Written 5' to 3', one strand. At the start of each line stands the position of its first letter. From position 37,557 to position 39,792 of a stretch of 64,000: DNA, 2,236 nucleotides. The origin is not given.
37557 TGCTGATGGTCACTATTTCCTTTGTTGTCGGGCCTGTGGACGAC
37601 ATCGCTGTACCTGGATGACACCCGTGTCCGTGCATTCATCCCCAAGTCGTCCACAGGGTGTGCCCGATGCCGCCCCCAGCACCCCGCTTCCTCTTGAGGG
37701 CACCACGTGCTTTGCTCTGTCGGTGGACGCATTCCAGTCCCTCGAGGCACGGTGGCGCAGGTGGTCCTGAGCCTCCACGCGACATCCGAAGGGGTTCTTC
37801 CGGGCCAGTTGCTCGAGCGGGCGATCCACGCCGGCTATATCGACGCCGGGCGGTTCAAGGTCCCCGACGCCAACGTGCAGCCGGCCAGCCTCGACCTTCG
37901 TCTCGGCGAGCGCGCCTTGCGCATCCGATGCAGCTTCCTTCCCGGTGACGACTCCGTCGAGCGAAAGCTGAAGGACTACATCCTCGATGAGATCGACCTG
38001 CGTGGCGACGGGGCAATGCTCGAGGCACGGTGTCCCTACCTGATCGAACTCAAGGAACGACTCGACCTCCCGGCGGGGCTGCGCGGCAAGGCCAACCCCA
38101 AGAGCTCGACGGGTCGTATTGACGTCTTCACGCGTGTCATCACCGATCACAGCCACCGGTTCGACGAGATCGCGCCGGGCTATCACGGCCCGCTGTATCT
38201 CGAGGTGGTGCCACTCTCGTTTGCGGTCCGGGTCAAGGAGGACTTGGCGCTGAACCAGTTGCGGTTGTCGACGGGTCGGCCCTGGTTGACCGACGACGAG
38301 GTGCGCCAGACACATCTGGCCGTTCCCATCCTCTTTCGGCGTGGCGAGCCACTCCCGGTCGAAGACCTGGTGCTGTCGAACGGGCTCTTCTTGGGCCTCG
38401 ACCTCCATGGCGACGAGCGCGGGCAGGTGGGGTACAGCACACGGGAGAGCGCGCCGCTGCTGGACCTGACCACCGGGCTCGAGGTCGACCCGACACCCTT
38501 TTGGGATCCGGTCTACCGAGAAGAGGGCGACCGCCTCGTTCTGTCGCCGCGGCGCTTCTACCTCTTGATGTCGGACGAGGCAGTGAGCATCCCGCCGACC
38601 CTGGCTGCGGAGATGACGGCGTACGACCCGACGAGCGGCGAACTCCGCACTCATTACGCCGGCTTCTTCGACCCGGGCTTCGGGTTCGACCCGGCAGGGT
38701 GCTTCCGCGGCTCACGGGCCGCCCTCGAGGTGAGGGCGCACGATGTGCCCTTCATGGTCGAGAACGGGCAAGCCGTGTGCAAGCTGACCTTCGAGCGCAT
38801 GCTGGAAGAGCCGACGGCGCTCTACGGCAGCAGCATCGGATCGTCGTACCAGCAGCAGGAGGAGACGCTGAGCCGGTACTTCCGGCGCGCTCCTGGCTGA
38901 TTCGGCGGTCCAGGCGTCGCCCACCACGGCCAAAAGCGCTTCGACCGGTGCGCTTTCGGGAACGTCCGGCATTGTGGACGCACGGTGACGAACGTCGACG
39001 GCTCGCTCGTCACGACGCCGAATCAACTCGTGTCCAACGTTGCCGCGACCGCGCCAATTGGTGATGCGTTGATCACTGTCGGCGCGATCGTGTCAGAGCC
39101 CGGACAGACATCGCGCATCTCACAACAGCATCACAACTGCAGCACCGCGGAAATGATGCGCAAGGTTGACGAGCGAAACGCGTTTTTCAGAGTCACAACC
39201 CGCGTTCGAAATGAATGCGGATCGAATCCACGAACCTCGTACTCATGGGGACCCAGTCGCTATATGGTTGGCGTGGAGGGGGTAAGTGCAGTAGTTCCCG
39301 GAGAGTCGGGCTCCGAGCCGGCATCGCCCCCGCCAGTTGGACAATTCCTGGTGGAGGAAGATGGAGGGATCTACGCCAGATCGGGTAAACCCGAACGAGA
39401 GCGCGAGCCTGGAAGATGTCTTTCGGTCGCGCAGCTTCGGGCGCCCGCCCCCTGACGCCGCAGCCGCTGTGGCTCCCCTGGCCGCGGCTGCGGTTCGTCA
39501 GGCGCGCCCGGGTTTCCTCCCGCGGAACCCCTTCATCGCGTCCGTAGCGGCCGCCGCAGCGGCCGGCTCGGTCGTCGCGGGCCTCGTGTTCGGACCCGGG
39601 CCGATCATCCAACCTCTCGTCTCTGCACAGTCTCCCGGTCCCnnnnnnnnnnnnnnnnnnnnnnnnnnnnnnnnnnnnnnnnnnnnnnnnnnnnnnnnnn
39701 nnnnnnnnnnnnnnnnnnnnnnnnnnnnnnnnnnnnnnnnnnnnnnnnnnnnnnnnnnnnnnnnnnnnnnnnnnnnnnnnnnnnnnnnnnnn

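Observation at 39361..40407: Novel membrane-anchored protein made of two glycine-repeat modules with periodic tryptophans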

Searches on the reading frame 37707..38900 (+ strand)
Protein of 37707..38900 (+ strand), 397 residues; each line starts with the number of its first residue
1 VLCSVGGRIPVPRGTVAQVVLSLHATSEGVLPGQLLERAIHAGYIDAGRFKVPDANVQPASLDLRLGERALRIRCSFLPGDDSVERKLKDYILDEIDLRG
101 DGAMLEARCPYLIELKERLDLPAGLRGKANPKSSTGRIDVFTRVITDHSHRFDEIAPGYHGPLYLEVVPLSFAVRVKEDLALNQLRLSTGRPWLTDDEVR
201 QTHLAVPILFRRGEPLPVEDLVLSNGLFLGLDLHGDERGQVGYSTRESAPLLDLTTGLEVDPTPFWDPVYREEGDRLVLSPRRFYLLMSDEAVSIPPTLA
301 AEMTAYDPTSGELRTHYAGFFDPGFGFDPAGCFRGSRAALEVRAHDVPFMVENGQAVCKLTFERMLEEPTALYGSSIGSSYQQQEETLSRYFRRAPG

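Call 5: search_protein_families(library=pfam, proteins=[window:37707-38900:+], max_evalue=0.1)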
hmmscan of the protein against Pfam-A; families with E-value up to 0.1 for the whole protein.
window:37707-38900:+ (397 aa): 3 families
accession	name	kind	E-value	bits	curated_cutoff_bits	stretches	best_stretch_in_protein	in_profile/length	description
PF22569.1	DCD_C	-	4.3e-62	209.3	22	1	220-392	20-192/192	2'-deoxycytidine 5'-triphosphate deaminase (DCD), C-terminal domain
PF06559.16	DCD_N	-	4.5e-60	202.7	21.4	1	28-190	2-163/164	2'-deoxycytidine 5'-triphosphate deaminase (DCD) N-terminal domain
PF22769.1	DCD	-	1.8e-55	187.7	27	2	31-188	2-151/153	dCTP deaminase-like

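Call 17: find_related_loci(query=window:37707-38900:+, collection=genome_contigs, flank=5000)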
Query window:37707-38900:+ (397 aa) in genome_contigs; peptide patterns used: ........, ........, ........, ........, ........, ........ (x = any residue, [..] = any of these).
599 stretches matched a pattern (row limit reached: there are more); 295 encode a relative of the query (tblastn E <= 1e-3); the best 80 are kept; 80 distinct loci.
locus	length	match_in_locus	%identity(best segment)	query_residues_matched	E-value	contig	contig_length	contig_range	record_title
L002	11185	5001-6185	93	1-395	0e+0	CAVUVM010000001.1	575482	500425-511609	MAG: uncultured Acidimicrobiaceae bacterium isolate MFD05580.bin.1.96 genome assembly, contig: contig_16871, whole genom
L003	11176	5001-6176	92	1-392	0e+0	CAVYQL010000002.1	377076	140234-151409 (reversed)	MAG: uncultured Acidimicrobiaceae bacterium isolate MFD06092.bin.1.49 genome assembly, contig: contig_22090, whole genom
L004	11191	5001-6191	90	1-397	0e+0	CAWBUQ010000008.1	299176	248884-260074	MAG: uncultured Acidimicrobiaceae bacterium isolate MFD05502.bin.2.153 genome assembly, contig: contig_35723, whole geno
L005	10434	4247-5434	91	1-396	0e+0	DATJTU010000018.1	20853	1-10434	MAG TPA_asm: Acidimicrobiales bacterium isolate SMAG_U15028 k141_4355210, whole genome shotgun sequence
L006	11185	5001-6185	90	1-395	0e+0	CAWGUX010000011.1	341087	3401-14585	MAG: uncultured Acidimicrobiaceae bacterium isolate MFD02671.bin.2.50 genome assembly, contig: contig_62574, whole genom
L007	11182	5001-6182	91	1-394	0e+0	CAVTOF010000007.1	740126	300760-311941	MAG: uncultured Acidimicrobiaceae bacterium isolate MFD06092.bin.2.46 genome assembly, contig: contig_25680, whole genom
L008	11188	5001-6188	87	1-397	0e+0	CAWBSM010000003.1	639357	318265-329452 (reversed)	MAG: uncultured Acidimicrobiaceae bacterium isolate MFD00731.bin.3.201 genome assembly, contig: contig_44866, whole geno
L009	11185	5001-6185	87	1-395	0e+0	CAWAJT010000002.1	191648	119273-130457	MAG: uncultured Acidimicrobiaceae bacterium isolate MFD02416.bin.1.94 genome assembly, contig: contig_107005, whole geno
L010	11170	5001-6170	88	8-396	0e+0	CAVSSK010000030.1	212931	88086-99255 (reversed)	MAG: uncultured Acidimicrobiaceae bacterium isolate MFD05705.bin.2.135 genome assembly, contig: contig_9587, whole genom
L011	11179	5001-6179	87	1-395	0e+0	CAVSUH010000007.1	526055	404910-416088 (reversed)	MAG: uncultured Acidimicrobiaceae bacterium isolate MFD02671.bin.2.63 genome assembly, contig: contig_18523, whole genom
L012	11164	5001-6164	88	10-397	0e+0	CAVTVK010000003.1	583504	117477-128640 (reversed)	MAG: uncultured Acidimicrobiaceae bacterium isolate MFD04967.bin.1.220 genome assembly, contig: contig_25822, whole geno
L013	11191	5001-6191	86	1-397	0e+0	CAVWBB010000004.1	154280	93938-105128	MAG: uncultured Acidimicrobiaceae bacterium isolate MFD05502.bin.1.159 genome assembly, contig: contig_16884, whole geno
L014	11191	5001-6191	86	1-397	0e+0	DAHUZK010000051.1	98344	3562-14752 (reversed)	MAG TPA_asm: Acidimicrobiaceae bacterium isolate clean1684 k141_926657, whole genome shotgun sequence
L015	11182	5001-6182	87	1-394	0e+0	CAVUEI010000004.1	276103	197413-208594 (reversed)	MAG: uncultured Acidimicrobiaceae bacterium isolate MFD04967.bin.2.124 genome assembly, contig: contig_28495, whole geno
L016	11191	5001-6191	87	1-397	0e+0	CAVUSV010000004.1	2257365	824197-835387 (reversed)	MAG: uncultured Acidimicrobiaceae bacterium isolate MFD00964.bin.2.173 genome assembly, contig: contig_4768, whole genom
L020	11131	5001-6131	90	19-395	0e+0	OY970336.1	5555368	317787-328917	MAG: uncultured Acidimicrobiaceae bacterium isolate MFD05502.bin.2.18 genome assembly, chromosome: 1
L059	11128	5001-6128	88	13-388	0e+0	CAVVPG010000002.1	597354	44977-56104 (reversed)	MAG: uncultured Acidimicrobiaceae bacterium isolate MFD02248.bin.2.70 genome assembly, contig: contig_25287, whole genom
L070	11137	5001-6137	86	16-394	0e+0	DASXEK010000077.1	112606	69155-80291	MAG TPA_asm: Acidimicrobiales bacterium isolate SMAG_U5110 k141_3156439, whole genome shotgun sequence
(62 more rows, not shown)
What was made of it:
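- On PE_PGRS: The closest genomes are all Acidimicrobiaceae or Acidimicrobiales MAGs (call 17).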

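Call 24: search_protein_families(library=pfam, proteins=[L020:7213-7944:+, L020:6438-7904:+, L020:8004-8876:+, L020:9108-10091:+, L008:6673-8262:+], max_evalue=1)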
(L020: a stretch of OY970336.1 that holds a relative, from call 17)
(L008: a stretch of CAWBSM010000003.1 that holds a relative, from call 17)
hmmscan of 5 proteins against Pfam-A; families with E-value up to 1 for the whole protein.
L020:7213-7944:+ (243 aa): 0 families

L020:6438-7904:+ (488 aa): 0 families

L020:8004-8876:+ (290 aa): 0 families

L020:9108-10091:+ (327 aa): 0 families

L008:6673-8262:+ (529 aa): 1 family
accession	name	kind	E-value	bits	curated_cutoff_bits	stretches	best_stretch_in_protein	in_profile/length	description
PF22807.2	TrAA12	-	2.4e-13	49.7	30.9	2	367-420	380-433/463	TrAA12-like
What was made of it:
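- Tried and rejected: A TrAA12 hit to L008 is most likely a composition artefact (call 24).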

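Call 76: search_protein_families(library=pfam, proteins=[L016:6038-7981:+, L059:6374-8017:+, L070:8009-8881:+], max_evalue=10)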
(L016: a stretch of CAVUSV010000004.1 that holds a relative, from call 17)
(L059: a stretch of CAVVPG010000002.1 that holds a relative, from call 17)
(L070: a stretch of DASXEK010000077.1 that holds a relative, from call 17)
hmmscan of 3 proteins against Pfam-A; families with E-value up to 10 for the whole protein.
L016:6038-7981:+ (647 aa): 0 families

L059:6374-8017:+ (547 aa): 2 families
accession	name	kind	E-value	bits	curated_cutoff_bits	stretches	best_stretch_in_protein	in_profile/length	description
PF11833.13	CPP1-like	-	0.018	15.1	28.4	1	18-61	134-176/196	Protein CHAPERONE-LIKE PROTEIN OF POR1-like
PF07464.16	ApoLp-III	-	0.25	11.9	36.3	1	65-93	87-115/146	Apolipophorin-III precursor (apoLp-III)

L070:8009-8881:+ (290 aa): 1 family
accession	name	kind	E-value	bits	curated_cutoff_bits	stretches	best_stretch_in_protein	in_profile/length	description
PF11239.13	DUF3040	-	2.9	8.7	24.7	1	90-120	35-65/84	Protein of unknown function (DUF3040)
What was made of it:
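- Tried and rejected: The chaplin identity of the neighbouring Cys-repeat protein was not confirmed by Pfam (calls 24, 76).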

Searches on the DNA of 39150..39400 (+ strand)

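Call 53: search_rna_families(source=window, start=39150, end=39400, threshold=evalue, max_evalue=10)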
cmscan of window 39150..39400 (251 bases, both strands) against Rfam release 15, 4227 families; matches with E-value up to 10: 2.
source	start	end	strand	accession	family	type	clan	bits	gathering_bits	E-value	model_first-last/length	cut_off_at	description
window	39269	39321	+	RF03417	mir-343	Gene; miRNA;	-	14.9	70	1.7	1-70/70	no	mir-343 microRNA precursor family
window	39192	39284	-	RF02278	Betaproteobacteria_toxic_sRNA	Gene; sRNA;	-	11.2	50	9.9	1-64/64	no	Betaproteobacteria toxic small RNA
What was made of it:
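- On Any Rfam family (for the 5' leader): In 39150-39400 only chance-level hits were found, at E 1.7 and 9.9 (call 53).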

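Call 55: build_rna_model(alignment_id=A4, structure=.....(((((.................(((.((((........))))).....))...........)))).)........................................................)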
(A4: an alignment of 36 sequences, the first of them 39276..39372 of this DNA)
Model R1 built from alignment A4 (36 sequences, 128 columns); structure: as given.
model positions 93; base pairs 12; branch points 0; effective number of sequences 6.74; information 0.614 bits per position. Calibrated on 0.2 Mb of random sequence (short: E-values are rough).
structure used (alignment columns):
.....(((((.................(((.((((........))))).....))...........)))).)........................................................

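Call 56: search_with_rna_model(model_id=R1, sources=[window, L001, L002, L003, L004, L005, L006, L007, L008, L009, L010, L011, L012, L013, L014, L015, L016, L017, L018, L019, L020, L021, L022, L023, L024, L025, L026, L027, L028, L029, L030, L031, L032, L033, L034, L035, L036, L037, L038, L039, L040, L041, L042, L043, L044, L045, L046, L047, L048, L049, L050, L051, L052, L053, L054, L055, L056, L057, L058, L059, L060, L061, L062, L063, L064, L065, L066, L067, L068, L069, L070, L071, L072, L073, L074, L075, L076, L077, L078, L079, L080, L081], max_evalue=0.01, make_alignment=true)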
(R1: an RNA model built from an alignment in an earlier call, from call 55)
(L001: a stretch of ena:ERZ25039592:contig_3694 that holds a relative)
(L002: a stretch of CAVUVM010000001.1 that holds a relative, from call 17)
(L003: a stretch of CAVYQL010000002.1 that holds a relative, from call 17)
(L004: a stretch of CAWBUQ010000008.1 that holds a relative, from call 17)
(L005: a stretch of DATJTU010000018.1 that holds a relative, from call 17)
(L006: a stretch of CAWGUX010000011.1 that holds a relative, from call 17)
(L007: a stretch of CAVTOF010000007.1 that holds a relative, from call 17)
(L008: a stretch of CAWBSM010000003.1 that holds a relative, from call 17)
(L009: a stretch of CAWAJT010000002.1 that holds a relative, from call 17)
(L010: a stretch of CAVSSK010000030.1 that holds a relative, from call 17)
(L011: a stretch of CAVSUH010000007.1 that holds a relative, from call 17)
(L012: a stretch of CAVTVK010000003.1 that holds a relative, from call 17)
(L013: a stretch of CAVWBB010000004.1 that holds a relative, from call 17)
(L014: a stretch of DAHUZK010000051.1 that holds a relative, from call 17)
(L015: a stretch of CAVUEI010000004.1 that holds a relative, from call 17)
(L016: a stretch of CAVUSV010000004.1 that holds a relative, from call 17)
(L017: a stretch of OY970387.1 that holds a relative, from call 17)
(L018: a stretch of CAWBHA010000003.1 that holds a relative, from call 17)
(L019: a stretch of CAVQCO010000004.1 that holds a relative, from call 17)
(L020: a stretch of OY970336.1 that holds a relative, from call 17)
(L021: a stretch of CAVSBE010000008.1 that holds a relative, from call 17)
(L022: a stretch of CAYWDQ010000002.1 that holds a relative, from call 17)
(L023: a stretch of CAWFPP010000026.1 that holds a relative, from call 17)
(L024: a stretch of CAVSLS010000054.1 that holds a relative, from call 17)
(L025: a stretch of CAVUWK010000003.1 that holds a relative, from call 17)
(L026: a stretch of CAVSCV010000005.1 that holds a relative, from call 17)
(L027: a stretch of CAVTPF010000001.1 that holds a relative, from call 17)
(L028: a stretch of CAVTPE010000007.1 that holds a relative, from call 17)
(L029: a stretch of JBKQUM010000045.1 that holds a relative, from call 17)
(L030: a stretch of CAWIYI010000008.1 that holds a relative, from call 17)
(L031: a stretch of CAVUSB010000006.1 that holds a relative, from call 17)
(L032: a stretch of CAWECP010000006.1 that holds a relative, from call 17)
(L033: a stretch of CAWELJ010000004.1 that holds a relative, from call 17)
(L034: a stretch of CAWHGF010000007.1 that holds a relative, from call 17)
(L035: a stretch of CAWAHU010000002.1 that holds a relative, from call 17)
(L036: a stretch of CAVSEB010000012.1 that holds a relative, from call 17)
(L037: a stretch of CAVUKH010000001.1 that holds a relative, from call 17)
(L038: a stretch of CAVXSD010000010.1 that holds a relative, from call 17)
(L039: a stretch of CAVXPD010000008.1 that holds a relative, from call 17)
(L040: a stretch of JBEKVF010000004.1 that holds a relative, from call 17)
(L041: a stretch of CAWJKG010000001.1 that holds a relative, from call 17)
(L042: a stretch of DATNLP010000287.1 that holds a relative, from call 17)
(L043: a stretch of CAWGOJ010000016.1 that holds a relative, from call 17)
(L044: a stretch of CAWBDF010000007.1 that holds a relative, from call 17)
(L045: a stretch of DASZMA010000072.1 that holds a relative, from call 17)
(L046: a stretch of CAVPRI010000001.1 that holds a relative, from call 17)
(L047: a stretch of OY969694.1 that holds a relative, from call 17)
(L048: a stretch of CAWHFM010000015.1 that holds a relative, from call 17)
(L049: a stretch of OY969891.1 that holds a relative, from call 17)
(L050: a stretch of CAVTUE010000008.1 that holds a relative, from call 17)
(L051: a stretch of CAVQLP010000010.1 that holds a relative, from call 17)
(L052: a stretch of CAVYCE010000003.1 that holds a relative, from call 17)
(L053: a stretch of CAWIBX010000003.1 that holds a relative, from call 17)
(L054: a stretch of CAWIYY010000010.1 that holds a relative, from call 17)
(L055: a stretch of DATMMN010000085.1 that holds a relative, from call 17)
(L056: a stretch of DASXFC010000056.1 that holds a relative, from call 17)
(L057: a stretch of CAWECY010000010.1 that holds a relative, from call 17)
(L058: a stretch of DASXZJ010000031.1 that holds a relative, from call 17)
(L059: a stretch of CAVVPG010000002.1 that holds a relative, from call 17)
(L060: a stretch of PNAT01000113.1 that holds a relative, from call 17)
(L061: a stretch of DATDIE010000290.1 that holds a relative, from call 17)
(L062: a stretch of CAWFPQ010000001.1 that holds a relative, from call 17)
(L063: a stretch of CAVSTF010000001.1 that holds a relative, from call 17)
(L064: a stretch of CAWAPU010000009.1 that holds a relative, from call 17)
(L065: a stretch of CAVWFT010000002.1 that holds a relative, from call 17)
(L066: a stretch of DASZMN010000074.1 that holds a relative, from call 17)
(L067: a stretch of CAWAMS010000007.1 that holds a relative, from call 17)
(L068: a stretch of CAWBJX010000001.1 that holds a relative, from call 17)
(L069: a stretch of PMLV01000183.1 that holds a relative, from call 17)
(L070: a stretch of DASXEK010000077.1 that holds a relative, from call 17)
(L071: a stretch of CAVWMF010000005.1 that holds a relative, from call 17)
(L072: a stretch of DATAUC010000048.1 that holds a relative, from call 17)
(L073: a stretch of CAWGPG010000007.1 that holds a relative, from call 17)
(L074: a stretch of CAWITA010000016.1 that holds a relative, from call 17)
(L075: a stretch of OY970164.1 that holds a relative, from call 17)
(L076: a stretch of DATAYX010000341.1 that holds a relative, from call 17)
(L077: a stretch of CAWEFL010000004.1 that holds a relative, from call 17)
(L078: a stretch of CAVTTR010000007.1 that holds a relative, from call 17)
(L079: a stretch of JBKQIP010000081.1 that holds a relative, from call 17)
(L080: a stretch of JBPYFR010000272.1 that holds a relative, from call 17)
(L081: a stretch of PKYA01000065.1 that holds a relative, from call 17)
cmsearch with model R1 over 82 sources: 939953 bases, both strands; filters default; matches with E-value up to 0.01: 68.
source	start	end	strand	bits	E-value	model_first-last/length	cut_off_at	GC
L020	9022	9119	+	91.9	2.7e-21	1-93/93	no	0.61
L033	9155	9252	+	91.7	3.1e-21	1-93/93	no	0.63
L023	9201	9290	+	89.6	1.1e-20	1-93/93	no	0.69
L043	6487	6586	+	88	2.9e-20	1-93/93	no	0.6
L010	6437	6535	+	87.6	3.7e-20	1-93/93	no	0.62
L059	9110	9206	+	87.4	4.2e-20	1-93/93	no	0.6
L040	6628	6727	+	86.9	5.9e-20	1-93/93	no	0.61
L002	7777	7874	+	84.8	2.1e-19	1-93/93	no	0.63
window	39275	39372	+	82.9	6.7e-19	1-93/93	no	0.63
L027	6694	6793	+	82.6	7.9e-19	1-93/93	no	0.64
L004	9051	9148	+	81.4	1.7e-18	1-93/93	no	0.63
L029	8748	8848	+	81.1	2e-18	1-93/93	no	0.66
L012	9214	9303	+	81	2e-18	1-93/93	no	0.64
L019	9144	9241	+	80.2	3.4e-18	1-93/93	no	0.61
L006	7020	7115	+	77.1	2.2e-17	1-93/93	no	0.61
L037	8379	8466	+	75.2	7.1e-17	1-93/93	no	0.66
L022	7073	7172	+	73.4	2.2e-16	1-93/93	no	0.67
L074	6679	6768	+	70.8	1e-15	1-93/93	no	0.67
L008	6616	6705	+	70.5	1.3e-15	1-93/93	no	0.61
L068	6691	6781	+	68.1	5.6e-15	1-93/93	no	0.62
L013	9310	9401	+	66.7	1.3e-14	1-93/93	no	0.64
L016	8971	9064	+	66.4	1.5e-14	1-93/93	no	0.56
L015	9074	9170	+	66.3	1.6e-14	1-93/93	no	0.62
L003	6504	6594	+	65.9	2.1e-14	1-93/93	no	0.66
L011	9271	9361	+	64.6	4.7e-14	1-93/93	no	0.63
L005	6861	6958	+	64.2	5.9e-14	1-93/93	no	0.6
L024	9173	9270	+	63.9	7.1e-14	1-93/93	no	0.59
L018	6832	6925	+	63.6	8.5e-14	1-93/93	no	0.63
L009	9264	9354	+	63.5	9e-14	1-93/93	no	0.66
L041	9129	9214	+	63.5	9.2e-14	1-93/93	no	0.71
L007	6561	6655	+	61.7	2.7e-13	1-93/93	no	0.63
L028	6906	6994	+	60.7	5.1e-13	1-93/93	no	0.69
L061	9096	9183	+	58.9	1.5e-12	1-93/93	no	0.65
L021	9027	9121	+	56.8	5.4e-12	1-93/93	no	0.57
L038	6848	6936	+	56.5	6.7e-12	1-93/93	no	0.67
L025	9321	9407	+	54.8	1.8e-11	1-93/93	no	0.66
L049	9038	9128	+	54.5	2.2e-11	1-93/93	no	0.66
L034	9346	9431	+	54.5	2.2e-11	1-93/93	no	0.62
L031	9236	9328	+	54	3.1e-11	1-93/93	no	0.62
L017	9309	9394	+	52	1e-10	1-93/93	no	0.6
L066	8978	9070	+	51.8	1.2e-10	1-93/93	no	0.67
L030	6390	6476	+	51.5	1.4e-10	1-93/93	no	0.67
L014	6492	6593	+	51.4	1.5e-10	1-93/93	no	0.61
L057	8972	9062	+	48.8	7e-10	1-93/93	no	0.63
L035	6469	6559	+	48.2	1e-09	1-93/93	no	0.7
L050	6404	6491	+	48.2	1e-09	1-93/93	no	0.62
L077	9169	9254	+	47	2.2e-09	1-93/93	no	0.59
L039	7326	7412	+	46.1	3.7e-09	1-93/93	no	0.63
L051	8898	8990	+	45.4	5.7e-09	1-93/93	no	0.63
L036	8854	8945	+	45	7.5e-09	1-93/93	no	0.62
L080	1561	1647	+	44.3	1.1e-08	1-93/93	no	0.66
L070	9038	9134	+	40.8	9.4e-08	1-93/93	no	0.64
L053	9840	9925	+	39.5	2.1e-07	1-93/93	no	0.6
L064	9148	9236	+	37.8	5.9e-07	1-93/93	no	0.69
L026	8953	9044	+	37.5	7.2e-07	1-93/93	no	0.64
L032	7294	7386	+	35.7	2.1e-06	1-93/93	no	0.67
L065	8978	9069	+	33.6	7.5e-06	1-93/93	no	0.65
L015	7969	8059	+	32.6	1.4e-05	1-93/93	no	0.67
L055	6309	6405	+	27.3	0.00035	1-93/93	no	0.61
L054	8883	8973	+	24.9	0.0015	1-93/93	no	0.63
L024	7995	8073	+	24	0.0027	1-93/93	no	0.7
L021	8012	8071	+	23.3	0.0042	1-93/93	no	0.7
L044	6394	6493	+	23.2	0.0044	1-93/93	no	0.67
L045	7736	7806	+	23.1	0.0046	1-93/93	no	0.62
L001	5902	6000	+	23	0.0049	1-93/93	no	0.64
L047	6670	6768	+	23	0.0049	1-93/93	no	0.64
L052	7786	7856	+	22.8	0.0058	1-93/93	no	0.66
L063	7797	7872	+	22.1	0.0087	1-93/93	no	0.58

Alignment A5: 68 matches aligned to the model, 146 columns, each read 5' to 3' on its own strand. Consensus structure (alignment columns), stored with it:
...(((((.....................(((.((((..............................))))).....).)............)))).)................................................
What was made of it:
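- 39275..39360 (+): Conserved 5' leader: GAGGGGG (39276-39282); hairpin with 5' arm CCCGGAG (39297-39303), loop AGTCGGG, and 3' arm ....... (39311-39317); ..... (39327-39331); SD GGAGGA (39353-39358). Covariance model R1 gives one hit in the window (82.9 bits) and one strong hit in each of 56 related loci (call 56).
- On Type-A family defined in this report (unnamed): The leader scores 82.9 bits in the window (call 56).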

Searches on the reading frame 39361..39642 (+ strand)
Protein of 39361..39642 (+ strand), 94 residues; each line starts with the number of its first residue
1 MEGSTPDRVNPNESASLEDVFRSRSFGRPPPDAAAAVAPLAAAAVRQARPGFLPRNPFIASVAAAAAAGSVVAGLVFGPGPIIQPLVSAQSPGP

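Call 28: find_homologous_proteins(query=A1, max_evalue=0.001)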
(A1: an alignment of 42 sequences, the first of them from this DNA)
Query A1 (42 sequences) (94 aa, profile of the alignment): 15 proteins with E <= 0.001 among 8000 candidates.
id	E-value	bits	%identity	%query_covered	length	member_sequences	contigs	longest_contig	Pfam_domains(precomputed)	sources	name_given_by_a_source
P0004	7.7e-33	130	48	100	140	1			-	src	-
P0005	4.1e-32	128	51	98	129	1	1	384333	-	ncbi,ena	-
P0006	2.4e-31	125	47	98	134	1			-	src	-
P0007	3.4e-30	122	57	37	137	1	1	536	-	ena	-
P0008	7.7e-30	121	49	99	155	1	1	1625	-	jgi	jgi:hypothetical protein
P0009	5.3e-28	115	56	34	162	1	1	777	-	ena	-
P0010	1.0e-26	110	63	34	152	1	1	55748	-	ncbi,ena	-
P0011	3.7e-22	96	53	89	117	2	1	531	-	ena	-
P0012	4.2e-22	96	51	94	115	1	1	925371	-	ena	-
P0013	4.5e-20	89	38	99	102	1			-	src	-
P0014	7.4e-20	89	39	99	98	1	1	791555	-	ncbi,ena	-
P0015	1.2e-19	88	48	24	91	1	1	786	-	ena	-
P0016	2.2e-18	84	47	65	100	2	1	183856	-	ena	-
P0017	4.8e-18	83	37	99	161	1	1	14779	-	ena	-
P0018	9.2e-10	56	49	61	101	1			-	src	-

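Call 70: search_solved_structures(query=A1, max_evalue=10)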
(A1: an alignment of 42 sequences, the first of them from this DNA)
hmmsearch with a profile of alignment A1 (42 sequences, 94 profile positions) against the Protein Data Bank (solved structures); distinct sequences matched with E-value up to 10: 5.
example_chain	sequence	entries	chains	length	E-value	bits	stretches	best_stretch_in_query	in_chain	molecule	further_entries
5jnq_A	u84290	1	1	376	1.4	12.2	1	53-80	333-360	Phospho-N-acetylmuramoyl-pentapeptide-transferase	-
9gnw_V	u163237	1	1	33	1.6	12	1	55-78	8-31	Photosystem II reaction center protein Psb30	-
7pi0_V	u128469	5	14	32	1.6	12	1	55-78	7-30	Photosystem II reaction center protein Ycf12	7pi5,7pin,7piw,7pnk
7y5e_QL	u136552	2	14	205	2.8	11.3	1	37-86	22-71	PsbQ'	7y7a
1kn7_A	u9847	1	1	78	2.8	11.3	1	39-71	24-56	VOLTAGE-GATED POTASSIUM CHANNEL PROTEIN KV1.4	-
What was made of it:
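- Tried and rejected: A PDB search with the N-terminal profile gave only chance TM-helix hits at E>1 (call 70).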
